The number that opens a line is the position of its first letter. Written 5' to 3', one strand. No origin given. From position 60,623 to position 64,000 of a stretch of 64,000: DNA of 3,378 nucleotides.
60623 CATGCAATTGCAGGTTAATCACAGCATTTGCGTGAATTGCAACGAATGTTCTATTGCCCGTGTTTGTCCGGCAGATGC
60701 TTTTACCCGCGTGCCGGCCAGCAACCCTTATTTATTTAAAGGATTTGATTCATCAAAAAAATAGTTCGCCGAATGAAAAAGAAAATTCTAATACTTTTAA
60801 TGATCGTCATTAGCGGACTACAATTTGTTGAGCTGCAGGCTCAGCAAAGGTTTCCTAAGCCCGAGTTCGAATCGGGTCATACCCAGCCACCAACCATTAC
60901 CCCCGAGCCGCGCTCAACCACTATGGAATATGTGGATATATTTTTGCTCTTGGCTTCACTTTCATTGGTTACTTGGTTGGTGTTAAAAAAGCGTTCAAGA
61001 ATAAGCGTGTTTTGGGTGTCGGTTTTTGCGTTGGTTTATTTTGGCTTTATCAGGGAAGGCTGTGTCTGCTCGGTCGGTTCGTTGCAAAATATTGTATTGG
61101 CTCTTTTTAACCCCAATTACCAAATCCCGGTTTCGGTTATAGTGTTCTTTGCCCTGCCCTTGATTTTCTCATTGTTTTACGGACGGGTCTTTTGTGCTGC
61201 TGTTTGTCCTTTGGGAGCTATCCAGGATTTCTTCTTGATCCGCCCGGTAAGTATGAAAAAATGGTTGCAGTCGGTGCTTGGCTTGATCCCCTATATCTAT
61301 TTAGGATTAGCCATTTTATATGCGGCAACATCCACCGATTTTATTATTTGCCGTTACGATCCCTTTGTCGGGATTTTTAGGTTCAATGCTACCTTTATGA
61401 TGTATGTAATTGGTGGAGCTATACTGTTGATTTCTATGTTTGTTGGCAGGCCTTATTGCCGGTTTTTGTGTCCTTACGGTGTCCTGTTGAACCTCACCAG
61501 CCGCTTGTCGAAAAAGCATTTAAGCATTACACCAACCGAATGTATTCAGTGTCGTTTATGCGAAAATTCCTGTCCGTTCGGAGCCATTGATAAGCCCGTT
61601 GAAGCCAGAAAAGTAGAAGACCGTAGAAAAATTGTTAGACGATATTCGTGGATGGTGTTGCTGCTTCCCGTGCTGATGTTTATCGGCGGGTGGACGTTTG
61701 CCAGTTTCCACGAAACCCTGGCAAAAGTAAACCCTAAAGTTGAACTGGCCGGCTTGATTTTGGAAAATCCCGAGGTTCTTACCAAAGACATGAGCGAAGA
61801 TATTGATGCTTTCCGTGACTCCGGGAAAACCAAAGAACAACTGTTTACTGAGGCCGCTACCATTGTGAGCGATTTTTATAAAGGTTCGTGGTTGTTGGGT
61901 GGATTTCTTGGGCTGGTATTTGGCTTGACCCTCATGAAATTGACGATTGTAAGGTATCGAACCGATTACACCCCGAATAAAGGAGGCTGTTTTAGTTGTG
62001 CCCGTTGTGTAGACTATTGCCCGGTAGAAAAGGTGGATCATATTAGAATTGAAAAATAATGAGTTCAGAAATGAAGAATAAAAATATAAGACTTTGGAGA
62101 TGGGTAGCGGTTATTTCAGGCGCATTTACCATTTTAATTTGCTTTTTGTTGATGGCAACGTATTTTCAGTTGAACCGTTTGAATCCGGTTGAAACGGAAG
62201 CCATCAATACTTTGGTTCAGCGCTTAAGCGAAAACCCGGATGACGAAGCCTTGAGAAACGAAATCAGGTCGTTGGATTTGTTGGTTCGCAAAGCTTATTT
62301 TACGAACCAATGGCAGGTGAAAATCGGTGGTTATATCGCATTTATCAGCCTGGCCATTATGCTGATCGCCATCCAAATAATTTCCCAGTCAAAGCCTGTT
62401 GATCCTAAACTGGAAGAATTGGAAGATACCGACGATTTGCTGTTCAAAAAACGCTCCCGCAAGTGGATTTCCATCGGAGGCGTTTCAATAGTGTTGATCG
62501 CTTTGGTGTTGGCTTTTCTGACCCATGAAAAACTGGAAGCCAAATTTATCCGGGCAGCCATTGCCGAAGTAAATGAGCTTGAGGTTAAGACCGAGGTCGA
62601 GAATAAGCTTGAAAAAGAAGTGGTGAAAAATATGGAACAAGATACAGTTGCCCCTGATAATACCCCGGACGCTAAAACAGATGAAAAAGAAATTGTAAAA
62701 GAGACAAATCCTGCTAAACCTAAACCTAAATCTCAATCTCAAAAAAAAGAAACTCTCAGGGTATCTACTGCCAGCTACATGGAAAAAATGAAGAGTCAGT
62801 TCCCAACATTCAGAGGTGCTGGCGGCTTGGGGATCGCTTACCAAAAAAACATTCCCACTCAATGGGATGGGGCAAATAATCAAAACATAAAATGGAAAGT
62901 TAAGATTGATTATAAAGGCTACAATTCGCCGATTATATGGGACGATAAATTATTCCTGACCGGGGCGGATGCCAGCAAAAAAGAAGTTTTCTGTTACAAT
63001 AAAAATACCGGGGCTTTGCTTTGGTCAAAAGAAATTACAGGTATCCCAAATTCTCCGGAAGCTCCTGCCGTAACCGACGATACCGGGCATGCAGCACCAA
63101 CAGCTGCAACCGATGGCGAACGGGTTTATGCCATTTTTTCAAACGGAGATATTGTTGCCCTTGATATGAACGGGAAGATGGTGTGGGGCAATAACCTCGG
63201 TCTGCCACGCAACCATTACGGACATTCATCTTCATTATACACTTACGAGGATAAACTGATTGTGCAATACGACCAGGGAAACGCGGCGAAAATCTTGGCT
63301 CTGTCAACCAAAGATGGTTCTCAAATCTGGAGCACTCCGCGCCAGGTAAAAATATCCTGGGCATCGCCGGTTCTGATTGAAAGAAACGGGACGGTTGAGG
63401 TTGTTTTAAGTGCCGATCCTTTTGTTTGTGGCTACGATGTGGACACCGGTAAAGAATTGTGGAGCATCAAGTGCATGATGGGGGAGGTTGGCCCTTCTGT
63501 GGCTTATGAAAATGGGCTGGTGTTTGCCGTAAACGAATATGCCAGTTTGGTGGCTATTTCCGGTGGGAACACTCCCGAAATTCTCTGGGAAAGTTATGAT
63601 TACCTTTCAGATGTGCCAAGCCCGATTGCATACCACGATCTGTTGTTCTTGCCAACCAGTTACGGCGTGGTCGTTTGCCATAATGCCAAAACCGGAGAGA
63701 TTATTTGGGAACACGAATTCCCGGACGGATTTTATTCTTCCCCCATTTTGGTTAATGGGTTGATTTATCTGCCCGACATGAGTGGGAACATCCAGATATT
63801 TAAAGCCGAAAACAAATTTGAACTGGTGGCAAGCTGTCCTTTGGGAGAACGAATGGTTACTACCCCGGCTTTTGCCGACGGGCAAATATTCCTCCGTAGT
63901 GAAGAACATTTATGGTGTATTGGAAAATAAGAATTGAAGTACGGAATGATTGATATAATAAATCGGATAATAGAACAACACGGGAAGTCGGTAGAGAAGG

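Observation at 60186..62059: NapG/NapH-like pair with non-canonical NapH architecture and no cognate reductase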

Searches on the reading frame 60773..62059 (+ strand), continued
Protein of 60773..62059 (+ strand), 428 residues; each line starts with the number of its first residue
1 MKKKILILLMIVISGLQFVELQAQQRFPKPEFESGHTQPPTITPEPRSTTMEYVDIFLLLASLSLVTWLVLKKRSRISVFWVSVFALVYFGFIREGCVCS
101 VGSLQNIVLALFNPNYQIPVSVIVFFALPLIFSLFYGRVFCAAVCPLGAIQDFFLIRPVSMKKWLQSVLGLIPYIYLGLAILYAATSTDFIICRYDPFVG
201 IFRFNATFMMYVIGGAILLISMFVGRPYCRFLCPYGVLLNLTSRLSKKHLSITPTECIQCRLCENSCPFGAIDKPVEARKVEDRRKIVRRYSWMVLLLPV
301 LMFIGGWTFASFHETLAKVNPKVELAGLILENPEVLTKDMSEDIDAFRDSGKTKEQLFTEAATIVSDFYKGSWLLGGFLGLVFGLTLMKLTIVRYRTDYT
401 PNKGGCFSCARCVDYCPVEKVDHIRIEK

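Call 50: fold_search(model_id=the predicted structure, library=pdb)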
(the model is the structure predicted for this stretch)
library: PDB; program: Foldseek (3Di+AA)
matches with E <= 10: 160; with E <= 0.001: 0
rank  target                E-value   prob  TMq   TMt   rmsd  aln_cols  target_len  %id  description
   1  9lqw_A                4.7e-01  0.07  0.09  0.12  25.6       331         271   11  Cryo-EM structure of the JN241-9-bound state 1b of APLNR homodimer (released 2026-02-04)
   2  9k0x_I                5.9e-01  0.07  0.10  0.13  25.2       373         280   13  Cryo-EM structure of ATP-bound P2Y purinoceptor 2-miniGq-Nb35 complex (released 2025-06-11)
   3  8z74_D                6.8e-01  0.06  0.09  0.12  25.6       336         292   11  Cryo-EM structure of APJR complex with agonistic antibody (released 2025-01-22)
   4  8h0q_R                6.8e-01  0.06  0.10  0.12  23.1       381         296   14  Structure of the GRP14-27-GRPR-Gq complex (released 2023-08-09)
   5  7w7r_A                8.8e-01  0.28  0.21  0.33  12.4       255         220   10  High resolution structure of a fish aquaporin reveals a novel extracellular fold. (released 2022-10-12)
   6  6gpx_B                8.8e-01  0.06  0.12  0.15  19.2       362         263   11  CRYSTAL STRUCTURE OF CCR2A IN COMPLEX WITH MK-0812 (released 2019-01-02)
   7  7y89_A                8.8e-01  0.06  0.09  0.13  23.7       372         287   10  Structure of the GPR17-Gi complex (released 2022-10-12)
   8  8sjx                  1.1e+00  0.33  0.22  0.35   9.6       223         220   11  Structure of lens aquaporin-0 array in sphingomyelin/cholesterol bilayer (2SM:1Chol) (released 2024-04-24)
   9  9hcj_P0               1.1e+00  0.04  0.09  0.06  24.7       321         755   10  D. discoideum nuclear pore complex (released 2024-12-25)
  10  8zmg_B                1.2e+00  0.06  0.11  0.12  19.1       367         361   14  Crystal structure of an inverse agonist antipsychotic drug pimavanserin-bound 5-HT2A (released 2024-08-28)
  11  8xqi_B                1.2e+00  0.04  0.10  0.11  24.8       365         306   12  Cryo-EM structure of human dimeric Apelin receptor. (released 2025-01-22)
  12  4zud                  1.3e+00  0.06  0.10  0.12  22.0       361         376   11  Crystal Structure of Human Angiotensin Receptor in Complex with Inverse Agonist Olmesartan at 2.8A resolution. (released 2015-10-07)
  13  6nf6_A                1.3e+00  0.06  0.13  0.14  22.4       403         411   12  Structure of chicken Otop3 in nanodiscs (released 2019-06-05)
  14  8xzi_R                1.3e+00  0.06  0.11  0.14  24.2       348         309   14  Cryo-EM structure of the CMF-019-bound human APLNR-Gi complex (released 2024-03-20)
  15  6gps                  1.3e+00  0.04  0.11  0.13  23.3       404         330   11  CRYSTAL STRUCTURE OF CCR2A IN COMPLEX WITH MK-0812 (released 2019-01-02)
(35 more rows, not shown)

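Call 55: search_solved_structures(query=L082:15492-17045:+, max_evalue=1e-10)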
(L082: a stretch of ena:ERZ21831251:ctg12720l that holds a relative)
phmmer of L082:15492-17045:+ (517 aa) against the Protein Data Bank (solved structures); distinct sequences matched with E-value up to 1e-10: 46.
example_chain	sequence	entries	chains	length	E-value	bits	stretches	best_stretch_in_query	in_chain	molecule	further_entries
9bov_A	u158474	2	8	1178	1.7e-88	301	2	2-284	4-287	Molybdopterin oxidoreductase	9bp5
8oh5_C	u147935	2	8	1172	9.7e-84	285.3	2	2-284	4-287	Formate dehydrogenase-O, major subunit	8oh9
9n5u_A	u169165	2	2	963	8.5e-79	269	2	1-284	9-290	NfnA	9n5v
7mfm_I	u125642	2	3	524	2.2e-34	122.5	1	105-299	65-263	Glutamate synthase (NADPH) small chain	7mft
4ylf_B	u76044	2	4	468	8.7e-34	120.5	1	101-290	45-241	Dihydropyrimidine dehydrogenase subunit A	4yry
5jca_L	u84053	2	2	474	2.3e-30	109.2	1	101-286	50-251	NADH-dependent Ferredoxin:NADP Oxidoreductase (NfnI) subunit alpha | NADH-dependent Ferredoxin:NADP Oxidoreductase subunit alpha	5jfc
5vj7_A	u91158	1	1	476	6.9e-28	101.1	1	101-293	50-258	Oxidoreductase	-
8a6t_A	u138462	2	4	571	1.4e-26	96.7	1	1-101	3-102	Electron bifurcating hydrogenase subunit HydA1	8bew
7q4v_A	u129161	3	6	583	7e-24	87.9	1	2-101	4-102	Iron hydrogenase HydA1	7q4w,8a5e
2vdc_G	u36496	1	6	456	6.6e-22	81.4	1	96-286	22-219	GLUTAMATE SYNTHASE [NADPH] SMALL CHAIN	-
6s6s_G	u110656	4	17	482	7.3e-22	81.2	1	96-286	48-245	Glutamate synthase [NADPH] small chain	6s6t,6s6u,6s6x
6tg9_A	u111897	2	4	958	3.5e-21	79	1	2-110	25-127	Formate dehydrogenase subunit alpha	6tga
9wxb_B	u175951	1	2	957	1.3e-20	77.1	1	3-110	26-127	Formate dehydrogenase alpha subunit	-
5xf9_B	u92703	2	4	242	2.3e-18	69.6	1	6-99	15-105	NAD-reducing hydrogenase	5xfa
7p5h_A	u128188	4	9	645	4.6e-17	65.4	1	3-101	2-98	Fe-hydrogenase, subunit alpha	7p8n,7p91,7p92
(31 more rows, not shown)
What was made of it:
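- Closest known: Nfn-Bfu. Same: The GltD-like subunit matches the NuoG-like N-terminus and the GltD domain of NfnA and StnC (call 55).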

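Call 56: search_solved_structures(query=L082:13156-15495:+, max_evalue=1e-40)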
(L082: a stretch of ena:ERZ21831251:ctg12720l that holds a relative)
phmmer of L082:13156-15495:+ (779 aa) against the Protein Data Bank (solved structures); distinct sequences matched with E-value up to 1e-40: 61 (the best 60 are shown).
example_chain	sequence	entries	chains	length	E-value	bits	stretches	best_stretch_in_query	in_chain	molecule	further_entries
9n5u_B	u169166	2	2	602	1.8e-201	674.7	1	175-777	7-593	NfnB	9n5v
9bov_B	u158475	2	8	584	2.8e-197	660.9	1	295-779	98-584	NADH dehydrogenase (Quinone)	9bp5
8oh5_B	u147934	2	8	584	1.7e-190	638.4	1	295-779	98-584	NAD-reducing hydrogenase subunit HoxF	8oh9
7q4v_B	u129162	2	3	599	1.1e-184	619.2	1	175-774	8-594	Iron hydrogenase HydB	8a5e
8a6t_B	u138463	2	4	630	8.1e-183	613.1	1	185-776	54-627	Electron bifurcating hydrogenase subunit HydB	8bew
7t2r_B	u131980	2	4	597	6.7e-180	603.4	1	178-776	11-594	NiFe hydrogenase subunit B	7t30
7p5h_B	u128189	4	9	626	3.7e-173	581.1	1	311-776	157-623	Fe-hydrogenase, subunit beta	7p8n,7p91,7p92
7q4w_B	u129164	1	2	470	5.4e-173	580.6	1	315-774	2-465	Iron hydrogenase HydB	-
9mqx_B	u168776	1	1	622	5.4e-165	554.1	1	171-776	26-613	NADH:ubiquinone oxidoreductase, NADH-binding (51 kD) subunit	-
6vw7_B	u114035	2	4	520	3.9e-112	379.3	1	294-707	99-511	NAD-dependent formate dehydrogenase beta subunit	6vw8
9wxb_C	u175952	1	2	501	4.9e-103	349.2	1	295-706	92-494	Formate dehydrogenase beta subunit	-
6tg9_B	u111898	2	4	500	1.7e-102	347.5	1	295-706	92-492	Formate dehydrogenase subunit beta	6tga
2fug_1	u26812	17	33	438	1.3e-101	344.5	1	310-708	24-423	NADH-quinone oxidoreductase chain 1 | NADH-QUINONE OXIDOREDUCTASE SUBUNIT 1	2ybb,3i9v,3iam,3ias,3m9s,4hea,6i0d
7q5y_C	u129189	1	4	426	6.1e-97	329.1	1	309-709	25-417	NADH-quinone oxidoreductase subunit F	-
6hl2_B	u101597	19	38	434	6.2e-97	329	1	309-709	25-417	NADH-quinone oxidoreductase subunit F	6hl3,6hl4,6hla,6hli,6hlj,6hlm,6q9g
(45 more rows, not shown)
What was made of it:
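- On Bfu family (Nfn-Bfu / Stn); neighbouring genes only: The best solved relatives are NfnB (1.8e-201, covering 7-593 of 602) and NfnA, StnC and 9bov_A (1e-79 to 1e-88) (calls 55, 56).
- Closest known: Nfn-Bfu. Same: The NuoE-NuoF fusion aligns almost end to end with NfnB, StnB and HydB, including the N-terminal [2Fe-2S] and C-terminal 2x[4Fe-4S] domains (call 56).
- The best solved relatives of these two proteins are chains of the same entries: 9n5u NfnB (1.8e-201) and NfnA (8.5e-79), 9bov, and 8oh5 Stn (calls 55, 56).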

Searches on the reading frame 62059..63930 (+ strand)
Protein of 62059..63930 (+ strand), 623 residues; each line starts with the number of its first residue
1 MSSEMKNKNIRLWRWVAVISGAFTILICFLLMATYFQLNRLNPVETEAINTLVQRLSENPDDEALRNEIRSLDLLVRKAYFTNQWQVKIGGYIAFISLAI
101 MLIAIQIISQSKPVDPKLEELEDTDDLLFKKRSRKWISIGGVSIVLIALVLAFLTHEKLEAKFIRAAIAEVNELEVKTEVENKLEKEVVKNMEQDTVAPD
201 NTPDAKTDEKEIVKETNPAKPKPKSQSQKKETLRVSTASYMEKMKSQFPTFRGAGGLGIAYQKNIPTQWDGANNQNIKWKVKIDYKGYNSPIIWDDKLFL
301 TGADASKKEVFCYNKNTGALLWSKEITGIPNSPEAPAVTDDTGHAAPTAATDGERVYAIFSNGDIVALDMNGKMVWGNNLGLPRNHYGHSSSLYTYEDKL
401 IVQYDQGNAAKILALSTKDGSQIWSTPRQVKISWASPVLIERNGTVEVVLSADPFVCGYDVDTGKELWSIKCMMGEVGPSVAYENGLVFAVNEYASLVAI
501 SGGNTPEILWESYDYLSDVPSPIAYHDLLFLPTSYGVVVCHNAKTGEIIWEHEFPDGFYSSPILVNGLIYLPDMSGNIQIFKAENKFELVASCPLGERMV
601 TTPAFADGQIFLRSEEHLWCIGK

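Call 3: search_protein_families(library=pfam, proteins=[window:62059-63930:+], max_evalue=0.01)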
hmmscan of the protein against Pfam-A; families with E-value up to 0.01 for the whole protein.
window:62059-63930:+ (623 aa): 5 families
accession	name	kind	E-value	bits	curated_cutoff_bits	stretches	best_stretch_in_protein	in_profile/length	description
PF13360.13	PQQ_2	-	1.3e-25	90.9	27.6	2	411-621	4-222/233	Outer membrane protein assembly factor BamB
PF13570.13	Beta-prop_ACSF4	-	8.9e-18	65.2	133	1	410-604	29-221/329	Beta-alanine-activating enzyme, beta-propeller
PF01011.28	PQQ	-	1.4e-07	31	26.7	0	521-554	52-85/595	Glucose/ethanol/alcohol dehydrogenase, beta-propeller domain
PF10966.13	DUF2768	-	0.0011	19.8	23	1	136-169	3-36/58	Protein of unknown function (DUF2768)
PF23727.1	Beta-prop_FAM234A_B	-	0.0014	17.7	26.4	0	303-338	308-343/467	FAM234A/B beta-propeller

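Call 4: search_protein_families(library=ncbifam, proteins=[window:62059-63930:+], max_evalue=0.01)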
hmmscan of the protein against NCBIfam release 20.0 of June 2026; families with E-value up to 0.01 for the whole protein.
window:62059-63930:+ (623 aa): 4 families
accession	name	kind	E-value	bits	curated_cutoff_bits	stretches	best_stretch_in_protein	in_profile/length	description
TIGR03300.1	assembly_YfgL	equivalog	1.3e-19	70.1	285.2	1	348-610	60-323/377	outer membrane protein assembly factor BamB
NF008351.0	PRK11138.1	equivalog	2.4e-14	52.6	423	2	286-442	196-336/394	outer membrane protein assembly factor BamB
TIGR03075.1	PQQ_enz_alc_DH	subfamily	3.2e-14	52.4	480.05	1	289-427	63-198/530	PQQ-dependent dehydrogenase, methanol/ethanol family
TIGR04528.1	acido_non_PQQ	subfamily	9.5e-11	41.1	650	0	352-456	391-488/493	acido-empty-quinoprotein group A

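Call 37: search_solved_structures(query=window:62059-63930:+, max_evalue=0.01)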
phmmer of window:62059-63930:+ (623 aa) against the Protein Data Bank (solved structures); distinct sequences matched with E-value up to 0.01: 29.
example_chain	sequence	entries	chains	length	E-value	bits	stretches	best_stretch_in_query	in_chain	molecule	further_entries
2yh3_A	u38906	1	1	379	5.1e-08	35.1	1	351-578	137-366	LIPOPROTEIN YFGL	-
5ayw_B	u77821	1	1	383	7.9e-08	34.5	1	351-578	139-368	Outer membrane protein assembly factor BamB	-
3q54_A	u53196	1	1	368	8.2e-08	34.4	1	351-577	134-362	Outer membrane assembly lipoprotein YfgL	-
5ljo_B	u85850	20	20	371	8.8e-08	34.3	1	351-577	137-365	Outer membrane protein assembly factor BamB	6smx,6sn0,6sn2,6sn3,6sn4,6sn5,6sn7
3q7m_A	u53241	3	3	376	9.1e-08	34.3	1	351-577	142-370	Lipoprotein yfgL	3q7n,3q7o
8spr_B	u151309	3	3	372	9.3e-08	34.2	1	351-577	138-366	Outer membrane protein assembly factor BamB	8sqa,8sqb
7nri_B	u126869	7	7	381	9.5e-08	34.2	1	351-577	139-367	Outer membrane protein assembly factor BamB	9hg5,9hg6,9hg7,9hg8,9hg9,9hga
28jl_B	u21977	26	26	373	9.5e-08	34.2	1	351-577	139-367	Outer membrane protein assembly factor BamB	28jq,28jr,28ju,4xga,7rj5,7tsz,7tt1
8adg_B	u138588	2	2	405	1e-07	34.1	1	351-577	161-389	Outer membrane protein assembly factor BamB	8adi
3prw_A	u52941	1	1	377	1.1e-07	34.1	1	351-577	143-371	Lipoprotein yfgL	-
3p1l_A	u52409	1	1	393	1.1e-07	33.9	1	351-577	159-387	Lipoprotein yfgL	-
6lyq_B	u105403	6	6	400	1.2e-07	33.9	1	351-577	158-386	Outer membrane protein assembly factor BamB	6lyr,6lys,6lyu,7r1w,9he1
5d0o_B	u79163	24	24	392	1.2e-07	33.9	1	351-577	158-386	Outer membrane protein assembly factor BamB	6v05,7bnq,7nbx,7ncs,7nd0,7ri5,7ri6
8orr_AAA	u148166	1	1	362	1.3e-07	33.8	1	351-577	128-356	Outer membrane protein assembly factor BamB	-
4pk1_A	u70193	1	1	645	8.7e-07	31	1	351-577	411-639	Chimera protein of Outer membrane protein assembly factors BamA and BamB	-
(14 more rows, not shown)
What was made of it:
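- The propellers score far below the PQQ-dehydrogenase cut-offs and resemble cofactor-less BamB-like proteins (calls 3, 4, 37).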
